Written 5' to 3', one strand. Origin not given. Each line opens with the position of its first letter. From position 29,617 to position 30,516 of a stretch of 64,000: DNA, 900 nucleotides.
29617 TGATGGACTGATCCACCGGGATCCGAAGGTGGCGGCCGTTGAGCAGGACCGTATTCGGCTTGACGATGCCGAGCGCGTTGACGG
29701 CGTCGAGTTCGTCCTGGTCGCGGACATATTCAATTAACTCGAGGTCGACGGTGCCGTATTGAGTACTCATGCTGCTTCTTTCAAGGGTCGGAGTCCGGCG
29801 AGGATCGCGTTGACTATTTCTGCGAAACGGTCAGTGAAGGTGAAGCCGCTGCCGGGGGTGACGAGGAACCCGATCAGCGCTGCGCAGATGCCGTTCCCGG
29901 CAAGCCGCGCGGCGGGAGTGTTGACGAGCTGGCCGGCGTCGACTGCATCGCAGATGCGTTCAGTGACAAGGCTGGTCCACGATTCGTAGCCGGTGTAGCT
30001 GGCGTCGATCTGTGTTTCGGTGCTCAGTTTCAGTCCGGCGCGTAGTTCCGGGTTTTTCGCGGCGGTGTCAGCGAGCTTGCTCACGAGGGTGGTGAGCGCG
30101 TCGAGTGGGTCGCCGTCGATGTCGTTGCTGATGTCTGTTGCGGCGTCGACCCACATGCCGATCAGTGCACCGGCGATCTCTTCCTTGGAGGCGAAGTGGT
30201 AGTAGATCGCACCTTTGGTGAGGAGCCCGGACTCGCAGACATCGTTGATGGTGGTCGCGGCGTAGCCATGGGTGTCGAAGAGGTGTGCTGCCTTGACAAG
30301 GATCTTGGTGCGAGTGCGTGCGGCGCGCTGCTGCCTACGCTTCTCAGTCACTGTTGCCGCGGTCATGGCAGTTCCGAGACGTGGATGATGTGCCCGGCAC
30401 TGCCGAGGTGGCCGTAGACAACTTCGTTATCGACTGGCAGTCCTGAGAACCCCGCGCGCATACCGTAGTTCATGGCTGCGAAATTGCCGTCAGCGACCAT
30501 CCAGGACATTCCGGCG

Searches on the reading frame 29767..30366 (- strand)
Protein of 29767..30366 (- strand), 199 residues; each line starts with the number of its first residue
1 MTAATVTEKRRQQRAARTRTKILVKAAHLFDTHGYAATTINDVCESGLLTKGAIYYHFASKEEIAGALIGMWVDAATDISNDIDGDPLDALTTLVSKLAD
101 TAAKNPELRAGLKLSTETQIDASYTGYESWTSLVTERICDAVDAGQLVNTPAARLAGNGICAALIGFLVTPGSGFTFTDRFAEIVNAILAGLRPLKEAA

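Call 81: find_encoding_contigs(protein=window:29767-30366:-, flank=10000, max_places=1)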
Protein window:29767-30366:- (199 aa): 1 contig read that carries it; 1 place shown.
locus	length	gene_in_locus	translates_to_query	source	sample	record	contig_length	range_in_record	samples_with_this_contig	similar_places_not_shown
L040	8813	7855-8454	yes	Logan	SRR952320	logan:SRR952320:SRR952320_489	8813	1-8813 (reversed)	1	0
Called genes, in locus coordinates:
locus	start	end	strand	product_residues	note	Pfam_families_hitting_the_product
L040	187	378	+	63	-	-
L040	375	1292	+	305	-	-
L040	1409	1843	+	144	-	PF05866:RusA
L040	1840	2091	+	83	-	-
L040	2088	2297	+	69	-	-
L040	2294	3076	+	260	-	-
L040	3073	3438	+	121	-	PF02026:RyR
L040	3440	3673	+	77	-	-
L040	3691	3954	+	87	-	-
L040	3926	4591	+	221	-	PF24030:DUF7341, PF24029:DUF7340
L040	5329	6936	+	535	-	PF05731:TROVE, PF13519:VWA_2 (faint)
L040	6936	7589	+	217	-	-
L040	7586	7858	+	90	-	-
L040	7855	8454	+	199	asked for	PF00440:TetR_N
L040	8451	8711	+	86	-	-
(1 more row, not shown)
